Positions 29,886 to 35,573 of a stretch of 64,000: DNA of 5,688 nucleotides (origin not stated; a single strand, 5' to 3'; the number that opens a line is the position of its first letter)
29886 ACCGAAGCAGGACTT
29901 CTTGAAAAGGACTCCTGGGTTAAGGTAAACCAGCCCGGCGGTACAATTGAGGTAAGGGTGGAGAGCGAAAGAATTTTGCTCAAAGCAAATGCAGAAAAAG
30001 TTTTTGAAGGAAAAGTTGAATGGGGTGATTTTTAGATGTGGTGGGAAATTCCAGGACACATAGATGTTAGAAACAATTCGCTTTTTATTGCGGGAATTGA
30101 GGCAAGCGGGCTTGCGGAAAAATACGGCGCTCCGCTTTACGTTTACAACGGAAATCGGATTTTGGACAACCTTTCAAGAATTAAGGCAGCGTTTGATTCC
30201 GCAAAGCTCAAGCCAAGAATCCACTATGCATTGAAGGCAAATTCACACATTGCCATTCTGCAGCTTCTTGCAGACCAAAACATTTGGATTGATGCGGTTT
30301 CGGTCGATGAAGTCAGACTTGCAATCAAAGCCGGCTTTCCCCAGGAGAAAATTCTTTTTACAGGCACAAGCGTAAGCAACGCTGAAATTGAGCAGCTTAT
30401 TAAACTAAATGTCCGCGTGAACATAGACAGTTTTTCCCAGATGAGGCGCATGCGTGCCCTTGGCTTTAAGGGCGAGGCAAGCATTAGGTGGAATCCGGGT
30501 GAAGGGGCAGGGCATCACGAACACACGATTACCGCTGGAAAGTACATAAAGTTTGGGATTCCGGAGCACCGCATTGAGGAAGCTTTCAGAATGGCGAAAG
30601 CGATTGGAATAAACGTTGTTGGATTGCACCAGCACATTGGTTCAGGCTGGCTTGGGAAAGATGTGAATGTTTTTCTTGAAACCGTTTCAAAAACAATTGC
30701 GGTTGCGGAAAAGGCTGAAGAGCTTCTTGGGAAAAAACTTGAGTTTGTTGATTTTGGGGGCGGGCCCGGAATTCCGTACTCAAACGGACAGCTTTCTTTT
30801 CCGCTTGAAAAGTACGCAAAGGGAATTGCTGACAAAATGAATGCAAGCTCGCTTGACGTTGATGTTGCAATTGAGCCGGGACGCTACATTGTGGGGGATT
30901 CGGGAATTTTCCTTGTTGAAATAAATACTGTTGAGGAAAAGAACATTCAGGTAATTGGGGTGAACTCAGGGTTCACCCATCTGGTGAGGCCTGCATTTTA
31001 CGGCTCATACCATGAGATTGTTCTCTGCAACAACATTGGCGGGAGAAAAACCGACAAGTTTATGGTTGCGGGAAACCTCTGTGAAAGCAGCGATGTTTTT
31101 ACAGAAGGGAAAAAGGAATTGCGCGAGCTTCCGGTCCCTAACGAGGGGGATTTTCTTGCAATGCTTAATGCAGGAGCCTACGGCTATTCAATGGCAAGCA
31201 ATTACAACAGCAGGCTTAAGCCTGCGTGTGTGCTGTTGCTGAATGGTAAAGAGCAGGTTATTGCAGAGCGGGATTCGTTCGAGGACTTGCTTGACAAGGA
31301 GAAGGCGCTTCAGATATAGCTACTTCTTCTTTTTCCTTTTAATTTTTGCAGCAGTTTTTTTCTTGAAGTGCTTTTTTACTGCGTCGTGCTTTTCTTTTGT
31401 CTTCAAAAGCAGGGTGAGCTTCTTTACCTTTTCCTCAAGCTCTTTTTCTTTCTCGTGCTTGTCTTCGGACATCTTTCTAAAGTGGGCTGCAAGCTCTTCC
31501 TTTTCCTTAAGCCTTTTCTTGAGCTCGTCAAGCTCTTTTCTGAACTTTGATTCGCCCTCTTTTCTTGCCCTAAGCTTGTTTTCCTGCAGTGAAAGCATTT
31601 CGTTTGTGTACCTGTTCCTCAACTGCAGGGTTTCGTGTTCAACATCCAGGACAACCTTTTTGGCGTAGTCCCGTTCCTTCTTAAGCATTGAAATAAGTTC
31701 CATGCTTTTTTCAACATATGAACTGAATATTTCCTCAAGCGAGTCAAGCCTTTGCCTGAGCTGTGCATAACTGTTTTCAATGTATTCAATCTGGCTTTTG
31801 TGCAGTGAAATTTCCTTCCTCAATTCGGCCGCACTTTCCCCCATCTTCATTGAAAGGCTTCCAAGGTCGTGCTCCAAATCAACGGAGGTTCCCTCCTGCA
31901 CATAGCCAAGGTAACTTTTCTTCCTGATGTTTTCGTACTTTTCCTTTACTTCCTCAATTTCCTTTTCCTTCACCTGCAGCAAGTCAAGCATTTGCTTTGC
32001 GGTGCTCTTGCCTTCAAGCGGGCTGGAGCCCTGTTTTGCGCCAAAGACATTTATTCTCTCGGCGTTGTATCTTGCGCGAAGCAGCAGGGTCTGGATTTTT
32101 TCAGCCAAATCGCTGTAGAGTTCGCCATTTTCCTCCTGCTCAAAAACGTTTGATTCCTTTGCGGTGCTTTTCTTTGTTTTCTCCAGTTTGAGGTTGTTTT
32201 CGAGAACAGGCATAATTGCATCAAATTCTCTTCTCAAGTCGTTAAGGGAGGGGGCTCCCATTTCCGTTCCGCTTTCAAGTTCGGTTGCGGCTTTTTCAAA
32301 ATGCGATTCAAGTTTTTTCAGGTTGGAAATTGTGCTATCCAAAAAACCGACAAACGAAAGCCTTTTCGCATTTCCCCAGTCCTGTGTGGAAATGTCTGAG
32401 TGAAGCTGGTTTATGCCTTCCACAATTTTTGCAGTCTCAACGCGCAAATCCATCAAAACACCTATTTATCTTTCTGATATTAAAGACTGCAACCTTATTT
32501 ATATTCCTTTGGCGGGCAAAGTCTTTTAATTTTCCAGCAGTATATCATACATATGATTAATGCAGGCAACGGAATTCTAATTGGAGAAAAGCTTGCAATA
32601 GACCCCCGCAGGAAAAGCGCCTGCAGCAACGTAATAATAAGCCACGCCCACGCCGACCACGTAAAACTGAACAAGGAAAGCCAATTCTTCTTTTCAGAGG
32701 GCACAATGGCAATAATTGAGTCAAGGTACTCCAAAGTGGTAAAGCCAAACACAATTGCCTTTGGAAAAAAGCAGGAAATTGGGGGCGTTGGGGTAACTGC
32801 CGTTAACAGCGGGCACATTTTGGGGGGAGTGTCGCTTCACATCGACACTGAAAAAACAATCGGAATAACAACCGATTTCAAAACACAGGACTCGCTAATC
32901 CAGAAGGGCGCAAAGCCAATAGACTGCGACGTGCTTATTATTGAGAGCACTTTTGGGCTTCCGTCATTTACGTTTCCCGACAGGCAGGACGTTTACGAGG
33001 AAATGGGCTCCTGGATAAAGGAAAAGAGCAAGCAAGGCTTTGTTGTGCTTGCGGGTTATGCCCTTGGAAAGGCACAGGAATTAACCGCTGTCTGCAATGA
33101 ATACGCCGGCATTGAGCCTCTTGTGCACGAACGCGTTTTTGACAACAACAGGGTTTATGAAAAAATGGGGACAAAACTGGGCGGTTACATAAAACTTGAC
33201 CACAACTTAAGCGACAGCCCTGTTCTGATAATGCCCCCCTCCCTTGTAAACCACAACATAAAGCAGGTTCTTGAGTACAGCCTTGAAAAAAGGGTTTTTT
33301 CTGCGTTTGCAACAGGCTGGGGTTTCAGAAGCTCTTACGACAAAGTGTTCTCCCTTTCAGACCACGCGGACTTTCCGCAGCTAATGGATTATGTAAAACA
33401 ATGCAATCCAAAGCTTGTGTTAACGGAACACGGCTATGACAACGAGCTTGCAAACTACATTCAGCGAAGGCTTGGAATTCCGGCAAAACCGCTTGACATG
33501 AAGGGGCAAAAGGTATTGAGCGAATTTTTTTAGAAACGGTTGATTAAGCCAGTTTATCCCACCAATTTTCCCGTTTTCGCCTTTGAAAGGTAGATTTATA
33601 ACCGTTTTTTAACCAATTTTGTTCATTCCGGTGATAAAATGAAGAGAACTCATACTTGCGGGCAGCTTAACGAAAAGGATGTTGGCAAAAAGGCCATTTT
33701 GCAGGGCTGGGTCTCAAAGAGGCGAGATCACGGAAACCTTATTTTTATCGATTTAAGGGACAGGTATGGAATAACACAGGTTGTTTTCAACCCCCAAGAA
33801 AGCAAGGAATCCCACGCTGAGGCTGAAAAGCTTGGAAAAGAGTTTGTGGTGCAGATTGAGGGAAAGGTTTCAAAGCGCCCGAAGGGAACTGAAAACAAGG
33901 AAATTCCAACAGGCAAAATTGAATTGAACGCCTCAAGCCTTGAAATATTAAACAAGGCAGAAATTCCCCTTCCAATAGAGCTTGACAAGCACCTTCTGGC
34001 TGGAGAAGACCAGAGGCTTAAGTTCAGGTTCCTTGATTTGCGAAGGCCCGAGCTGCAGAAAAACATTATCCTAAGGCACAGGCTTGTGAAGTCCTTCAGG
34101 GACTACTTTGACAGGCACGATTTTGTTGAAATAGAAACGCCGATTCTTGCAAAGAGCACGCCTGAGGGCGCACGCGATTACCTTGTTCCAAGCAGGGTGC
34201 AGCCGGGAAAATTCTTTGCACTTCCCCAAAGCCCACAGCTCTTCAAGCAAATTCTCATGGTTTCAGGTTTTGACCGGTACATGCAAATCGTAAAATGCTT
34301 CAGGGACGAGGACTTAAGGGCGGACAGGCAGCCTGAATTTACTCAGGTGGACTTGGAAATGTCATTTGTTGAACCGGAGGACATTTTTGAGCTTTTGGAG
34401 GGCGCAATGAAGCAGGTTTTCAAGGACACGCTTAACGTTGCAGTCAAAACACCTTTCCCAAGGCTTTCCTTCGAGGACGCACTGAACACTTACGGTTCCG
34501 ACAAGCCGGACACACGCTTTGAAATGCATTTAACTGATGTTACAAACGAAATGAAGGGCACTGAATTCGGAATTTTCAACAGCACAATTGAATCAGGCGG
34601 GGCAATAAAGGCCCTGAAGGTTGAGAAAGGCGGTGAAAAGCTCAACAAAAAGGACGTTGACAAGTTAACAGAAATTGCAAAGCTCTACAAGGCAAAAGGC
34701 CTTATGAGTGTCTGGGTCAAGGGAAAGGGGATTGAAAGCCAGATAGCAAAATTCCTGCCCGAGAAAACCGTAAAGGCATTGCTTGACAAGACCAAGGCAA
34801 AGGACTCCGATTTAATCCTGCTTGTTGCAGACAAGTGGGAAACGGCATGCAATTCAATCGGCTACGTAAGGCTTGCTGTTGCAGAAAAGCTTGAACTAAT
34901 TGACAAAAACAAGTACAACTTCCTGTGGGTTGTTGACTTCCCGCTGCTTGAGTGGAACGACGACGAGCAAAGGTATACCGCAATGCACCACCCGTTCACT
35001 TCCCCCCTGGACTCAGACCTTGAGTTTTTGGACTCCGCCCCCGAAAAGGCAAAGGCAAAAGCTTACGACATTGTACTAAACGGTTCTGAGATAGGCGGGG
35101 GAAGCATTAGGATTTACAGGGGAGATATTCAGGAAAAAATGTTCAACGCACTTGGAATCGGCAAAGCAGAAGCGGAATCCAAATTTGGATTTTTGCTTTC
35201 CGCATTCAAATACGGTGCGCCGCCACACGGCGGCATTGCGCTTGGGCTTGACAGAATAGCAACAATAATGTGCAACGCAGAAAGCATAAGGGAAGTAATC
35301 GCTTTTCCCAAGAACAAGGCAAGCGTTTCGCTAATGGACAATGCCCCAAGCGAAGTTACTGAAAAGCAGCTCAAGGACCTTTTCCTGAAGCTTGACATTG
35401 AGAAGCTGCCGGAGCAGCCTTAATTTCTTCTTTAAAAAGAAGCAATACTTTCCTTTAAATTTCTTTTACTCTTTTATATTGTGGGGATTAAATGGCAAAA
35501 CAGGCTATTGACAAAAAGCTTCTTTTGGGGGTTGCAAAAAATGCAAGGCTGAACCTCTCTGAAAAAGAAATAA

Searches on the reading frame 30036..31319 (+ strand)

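Call 29: search_protein_families(library=pfam, proteins=[window:30036-31319:+], max_evalue=0.001)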
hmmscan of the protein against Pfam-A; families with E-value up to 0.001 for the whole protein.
window:30036-31319:+ (427 aa): 3 families
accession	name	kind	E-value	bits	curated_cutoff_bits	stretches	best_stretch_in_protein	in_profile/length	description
PF02784.22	Orn_Arg_deC_N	-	1.1e-43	149.9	23.4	1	45-287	7-247/247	Pyridoxal-dependent decarboxylase, pyridoxal binding domain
PF00278.28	Orn_DAP_Arg_deC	-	1.9e-15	57.3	23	1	65-380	5-95/95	Pyridoxal-dependent decarboxylase, C-terminal sheet domain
PF01168.26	Ala_racemase_N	-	0.00032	20.9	24.1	1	41-204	5-159/220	Alanine racemase, N-terminal domain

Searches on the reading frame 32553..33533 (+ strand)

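Call 29: search_protein_families(library=pfam, proteins=[window:32553-33533:+], max_evalue=0.001)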
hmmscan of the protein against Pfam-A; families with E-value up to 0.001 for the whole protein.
window:32553-33533:+ (326 aa): 2 families
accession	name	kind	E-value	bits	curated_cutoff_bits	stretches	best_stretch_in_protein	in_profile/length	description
PF12706.13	Lactamase_B_2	-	6.6e-07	29.6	27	1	2-133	5-165/200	Beta-lactamase superfamily domain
PF07521.17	RMMBL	-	1.4e-05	25.4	21.6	1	266-310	11-59/63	Zn-dependent metallo-hydrolase RNA specificity domain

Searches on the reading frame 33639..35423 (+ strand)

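Call 30: search_protein_families(library=pfam, proteins=[window:33639-35423:+], max_evalue=0.001)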
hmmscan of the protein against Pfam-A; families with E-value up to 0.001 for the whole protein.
window:33639-35423:+ (594 aa): 3 families
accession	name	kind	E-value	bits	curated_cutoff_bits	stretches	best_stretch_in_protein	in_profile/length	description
PF00152.25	tRNA-synt_2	-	4.1e-123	410.8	25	1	123-560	2-308/308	tRNA synthetases class II (D, K and N)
PF02938.19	GAD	-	1.6e-23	83.2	23.4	1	313-406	1-94/95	GAD domain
PF01336.31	tRNA_anti-codon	-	1.7e-18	66.8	27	1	21-104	3-75/75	OB-fold nucleic acid binding domain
